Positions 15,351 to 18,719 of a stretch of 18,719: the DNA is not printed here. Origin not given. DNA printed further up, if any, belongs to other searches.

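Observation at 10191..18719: Giant modular Rhs polymorphic toxin, cut by the window edge, with an unusual N-terminal module and no visible delivery partner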

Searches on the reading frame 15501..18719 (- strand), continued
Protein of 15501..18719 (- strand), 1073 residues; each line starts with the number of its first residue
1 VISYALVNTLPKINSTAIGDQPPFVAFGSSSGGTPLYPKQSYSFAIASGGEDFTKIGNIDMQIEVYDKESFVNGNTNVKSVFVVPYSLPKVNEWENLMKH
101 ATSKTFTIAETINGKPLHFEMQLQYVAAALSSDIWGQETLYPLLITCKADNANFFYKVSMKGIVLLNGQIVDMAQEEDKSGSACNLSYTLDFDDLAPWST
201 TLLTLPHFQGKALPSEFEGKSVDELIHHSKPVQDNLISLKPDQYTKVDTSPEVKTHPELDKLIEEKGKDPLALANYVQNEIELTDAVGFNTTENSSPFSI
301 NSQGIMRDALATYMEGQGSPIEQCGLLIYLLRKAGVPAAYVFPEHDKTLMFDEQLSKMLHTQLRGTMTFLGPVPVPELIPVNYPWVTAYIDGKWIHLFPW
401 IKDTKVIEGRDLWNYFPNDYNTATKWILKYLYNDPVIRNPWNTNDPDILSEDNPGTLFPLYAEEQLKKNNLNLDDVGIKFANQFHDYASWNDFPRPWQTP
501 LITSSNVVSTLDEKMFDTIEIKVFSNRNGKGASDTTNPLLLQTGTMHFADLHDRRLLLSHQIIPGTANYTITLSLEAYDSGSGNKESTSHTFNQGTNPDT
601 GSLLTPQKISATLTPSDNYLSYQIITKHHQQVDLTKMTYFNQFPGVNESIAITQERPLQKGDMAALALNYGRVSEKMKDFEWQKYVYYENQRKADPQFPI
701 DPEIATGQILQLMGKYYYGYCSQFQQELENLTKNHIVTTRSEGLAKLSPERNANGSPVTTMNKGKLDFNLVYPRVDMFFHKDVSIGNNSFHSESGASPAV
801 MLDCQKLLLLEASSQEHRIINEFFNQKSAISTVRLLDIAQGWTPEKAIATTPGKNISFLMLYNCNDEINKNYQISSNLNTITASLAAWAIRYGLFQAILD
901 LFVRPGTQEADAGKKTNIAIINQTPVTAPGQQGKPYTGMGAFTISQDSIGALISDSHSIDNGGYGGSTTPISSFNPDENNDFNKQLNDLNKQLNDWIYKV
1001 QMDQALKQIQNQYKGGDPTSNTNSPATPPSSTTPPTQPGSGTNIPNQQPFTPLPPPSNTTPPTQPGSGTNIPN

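Call 51: find_related_loci(query=A1, collection=genome_contigs, flank=10000)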
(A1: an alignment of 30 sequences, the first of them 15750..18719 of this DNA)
Query A1 (990 aa) in genome_contigs; peptide patterns used: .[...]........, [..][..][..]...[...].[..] (x = any residue, [..] = any of these).
163 stretches matched a pattern; 146 encode a relative of the query (tblastn E <= 1e-3); the best 80 are kept; 80 distinct loci.
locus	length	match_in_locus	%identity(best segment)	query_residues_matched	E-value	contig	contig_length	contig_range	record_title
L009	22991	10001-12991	51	2-980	0e+0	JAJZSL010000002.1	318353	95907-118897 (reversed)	MAG: bacterium isolate SKS3.bin34 NODE_21_length_318353_cov_10.815160, whole genome shotgun sequence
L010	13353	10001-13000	50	2-981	0e+0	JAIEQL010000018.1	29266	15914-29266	MAG: Chthoniobacterales bacterium isolate co.spades.DASTOOL.2.5kb_149 c_000000440188, whole genome shotgun sequence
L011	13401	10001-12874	47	1-954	0e+0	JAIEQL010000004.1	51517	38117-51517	MAG: Chthoniobacterales bacterium isolate co.spades.DASTOOL.2.5kb_149 c_000000443010, whole genome shotgun sequence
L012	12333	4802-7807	44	7-966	0e+0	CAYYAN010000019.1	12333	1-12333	MAG TPA_asm: uncultured Chthoniobacter sp. isolate SRP286056_co2_229 genome assembly, contig: NODE_8452_length_12333_cov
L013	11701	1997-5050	44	7-968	0e+0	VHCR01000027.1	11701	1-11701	MAG: Verrucomicrobia bacterium isolate K_DeepCast_35m_m1_007 K_DeepCast_35m_m1_007_Ga0194129_10008657, whole genome shot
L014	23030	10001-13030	43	2-968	0e+0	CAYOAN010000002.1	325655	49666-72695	MAG TPA_asm: uncultured Chthoniobacter sp. isolate SRP278252_co1_666 genome assembly, contig: NODE_16_length_325655_cov_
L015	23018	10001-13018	44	1-968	0e+0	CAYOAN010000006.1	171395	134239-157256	MAG TPA_asm: uncultured Chthoniobacter sp. isolate SRP278252_co1_666 genome assembly, contig: NODE_67_length_171395_cov_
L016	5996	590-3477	49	4-977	0e+0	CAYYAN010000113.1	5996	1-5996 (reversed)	MAG TPA_asm: uncultured Chthoniobacter sp. isolate SRP286056_co2_229 genome assembly, contig: NODE_22824_length_5996_cov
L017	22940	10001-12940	42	2-959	0e+0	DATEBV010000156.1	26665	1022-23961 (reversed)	MAG TPA_asm: Chthoniobacterales bacterium isolate SMAG_U8253 k141_2141436, whole genome shotgun sequence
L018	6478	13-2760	44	91-968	0e+0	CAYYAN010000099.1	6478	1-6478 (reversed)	MAG TPA_asm: uncultured Chthoniobacter sp. isolate SRP286056_co2_229 genome assembly, contig: NODE_20502_length_6478_cov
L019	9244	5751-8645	46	3-977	0e+0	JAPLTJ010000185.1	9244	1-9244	MAG: Verrucomicrobiia bacterium isolate LacPavin_0419_WC53_MAG_45_28 LacPavin_0419_WC53_scaffold_257910, whole genome sh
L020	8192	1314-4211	38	23-989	0e+0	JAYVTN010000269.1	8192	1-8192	MAG: Spartobacteria bacterium isolate GL74_UP_concoct_187_sub GL74_UP_concoct_187_sub_268, whole genome shotgun sequence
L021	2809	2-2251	47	232-954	0e+0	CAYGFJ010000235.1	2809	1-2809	MAG TPA_asm: uncultured Francisellaceae bacterium isolate ERP113451_co1_193 genome assembly, contig: NODE_60011_length_2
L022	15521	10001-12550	42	7-866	0e+0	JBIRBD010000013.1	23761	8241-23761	MAG: Chthoniobacterales bacterium isolate WGG202013 k141_2112537_length_23761_SRR21875705, whole genome shotgun sequence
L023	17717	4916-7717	37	4-971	0e+0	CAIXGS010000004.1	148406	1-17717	MAG: uncultured Spartobacteria bacterium isolate KT_bin-1681 genome assembly, contig: bin-1681:04/87, whole genome shotg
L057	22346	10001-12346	32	23-840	5e-126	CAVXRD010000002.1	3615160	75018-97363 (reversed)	MAG: uncultured Verrucomicrobiae bacterium isolate MFD09671.bin.1.3 genome assembly, contig: contig_27447, whole genome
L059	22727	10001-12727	34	23-967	1e-154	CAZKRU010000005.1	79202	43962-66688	MAG TPA_asm: uncultured Verrucomicrobiota bacterium isolate SRP287051_co2_250 genome assembly, contig: NODE_698_length_7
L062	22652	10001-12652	32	18-975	5e-123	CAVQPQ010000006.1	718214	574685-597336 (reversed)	MAG: uncultured Verrucomicrobiae bacterium isolate MFD01231.bin.1.54 genome assembly, contig: contig_4027, whole genome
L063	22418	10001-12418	32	4-841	4e-123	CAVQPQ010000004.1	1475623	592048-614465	MAG: uncultured Verrucomicrobiae bacterium isolate MFD01231.bin.1.54 genome assembly, contig: contig_4024, whole genome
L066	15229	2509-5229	31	23-987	5e-122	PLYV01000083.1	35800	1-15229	MAG: Limisphaerales bacterium isolate palsa_1443 73.20120700_P3D.225_contig_13187, whole genome shotgun sequence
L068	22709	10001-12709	32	15-966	2e-130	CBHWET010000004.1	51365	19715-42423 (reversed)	MAG TPA_asm: uncultured bacterium isolate ERR14722429_binner12_Refined_101 genome assembly, contig: ERZ27336827.261, who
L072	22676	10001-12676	30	4-965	3e-119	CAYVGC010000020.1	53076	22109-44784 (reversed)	MAG TPA_asm: uncultured Bifidobacteriaceae bacterium isolate binchicken_co3_426 genome assembly, contig: NODE_1772_lengt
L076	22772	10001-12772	31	4-987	1e-124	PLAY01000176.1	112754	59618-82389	MAG: Limisphaerales bacterium isolate bog_1418 73.20111000_S2D.10_contig_1933, whole genome shotgun sequence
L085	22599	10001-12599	35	18-964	1e-115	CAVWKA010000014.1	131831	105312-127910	MAG: uncultured Verrucomicrobiae bacterium isolate MFD05512.bin.2.55 genome assembly, contig: contig_27821, whole genome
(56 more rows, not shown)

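Call 64: search_protein_families(library=pfam, proteins=[L068:8172-8597:+, L066:12380-12838:+, L076:7156-7569:+, L072:5542-5826:-, L066:1686-2327:-, L085:3608-4417:-, L057:3679-5172:+, L062:6257-7192:+, L063:2046-2744:+, L059:5527-9636:+], max_evalue=0.01)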
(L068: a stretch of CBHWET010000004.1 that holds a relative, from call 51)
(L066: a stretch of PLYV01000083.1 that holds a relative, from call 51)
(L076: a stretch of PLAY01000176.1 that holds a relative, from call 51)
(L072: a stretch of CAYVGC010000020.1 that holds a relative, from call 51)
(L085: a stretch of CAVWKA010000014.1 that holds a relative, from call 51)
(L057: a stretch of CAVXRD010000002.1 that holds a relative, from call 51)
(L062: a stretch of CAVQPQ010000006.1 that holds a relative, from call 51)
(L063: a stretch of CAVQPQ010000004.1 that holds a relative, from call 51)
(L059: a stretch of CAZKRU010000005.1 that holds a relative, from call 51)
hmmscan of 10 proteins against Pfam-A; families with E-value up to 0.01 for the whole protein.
L068:8172-8597:+ (142 aa): 0 families

L066:12380-12838:+ (153 aa): 0 families

L076:7156-7569:+ (138 aa): 2 families
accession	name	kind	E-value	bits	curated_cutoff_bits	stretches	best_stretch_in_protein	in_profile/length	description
PF00072.30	Response_reg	-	1.1e-25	90.3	30.2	1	7-118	1-110/111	Response regulator receiver domain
PF23198.2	PDE8A_N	-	0.008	16.5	29.6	1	25-94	31-101/147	PDE8A-like, N-terminal domain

L072:5542-5826:- (95 aa): 3 families
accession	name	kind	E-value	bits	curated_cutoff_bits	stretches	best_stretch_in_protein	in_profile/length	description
PF13560.12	HTH_31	-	5.2e-09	36.7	27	1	6-67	2-59/64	Helix-turn-helix domain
PF01381.28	HTH_3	-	4.7e-08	33.4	23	1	10-68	1-54/55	Helix-turn-helix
PF12844.13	HTH_19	-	1e-05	25.7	30.2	1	7-53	1-41/64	Helix-turn-helix domain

L066:1686-2327:- (214 aa): 0 families

L085:3608-4417:- (270 aa): 0 families

L057:3679-5172:+ (498 aa): 2 families
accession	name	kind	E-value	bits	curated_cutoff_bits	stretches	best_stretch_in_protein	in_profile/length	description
PF10412.15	TrwB_AAD_bind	-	5.6e-11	42.4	20.5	2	365-464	269-374/387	Type IV secretion-system coupling protein DNA-binding domain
PF12696.13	TraG-D_C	-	2.5e-05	24.7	22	1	359-457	18-125/126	TraM recognition site of TraD and TraG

L062:6257-7192:+ (312 aa): 0 families

L063:2046-2744:+ (233 aa): 4 families
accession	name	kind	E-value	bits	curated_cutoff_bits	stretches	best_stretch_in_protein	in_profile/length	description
PF01656.29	CbiA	-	2.4e-09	37.7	25.4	1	8-137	3-68/125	CobQ/CobB/MinD/ParA nucleotide binding domain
PF09140.17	MipZ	-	9.3e-06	25.6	20.7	1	9-130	6-142/262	ATPase MipZ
PF10609.15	ParA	-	0.00013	22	27.1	1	7-41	7-41/246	NUBPL iron-transfer P-loop NTPase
PF13614.12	AAA_31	-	0.00027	21.3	27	1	8-46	6-45/177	AAA domain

L059:5527-9636:+ (1370 aa): 7 families
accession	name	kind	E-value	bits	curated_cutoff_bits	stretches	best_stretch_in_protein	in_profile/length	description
PF25390.1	WD40_RLD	-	8e-175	581.8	150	4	605-897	33-344/363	RCC1-like domain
PF00415.24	RCC1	-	1.3e-144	471.1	21.7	13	571-618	1-50/50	Regulator of chromosome condensation (RCC1) repeat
PF13540.12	RCC1_2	-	1.2e-119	388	22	14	954-983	1-30/30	Regulator of chromosome condensation (RCC1) repeat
PF25384.1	Alsin_RLD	-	5.8e-29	102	100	3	426-492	246-314/405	Alsin RCC1-like domain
PF13290.12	CHB_HEX_C_1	-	1.6e-14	54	22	1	332-399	2-67/67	Chitobiase/beta-hexosaminidase C-terminal domain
PF18884.5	TSP3_bac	-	6.3e-10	39.1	25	1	1129-1150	1-22/22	Bacterial TSP3 repeat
PF13287.12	Fn3_assoc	-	9.8e-10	38.8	23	1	342-402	1-59/59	Fn3 associated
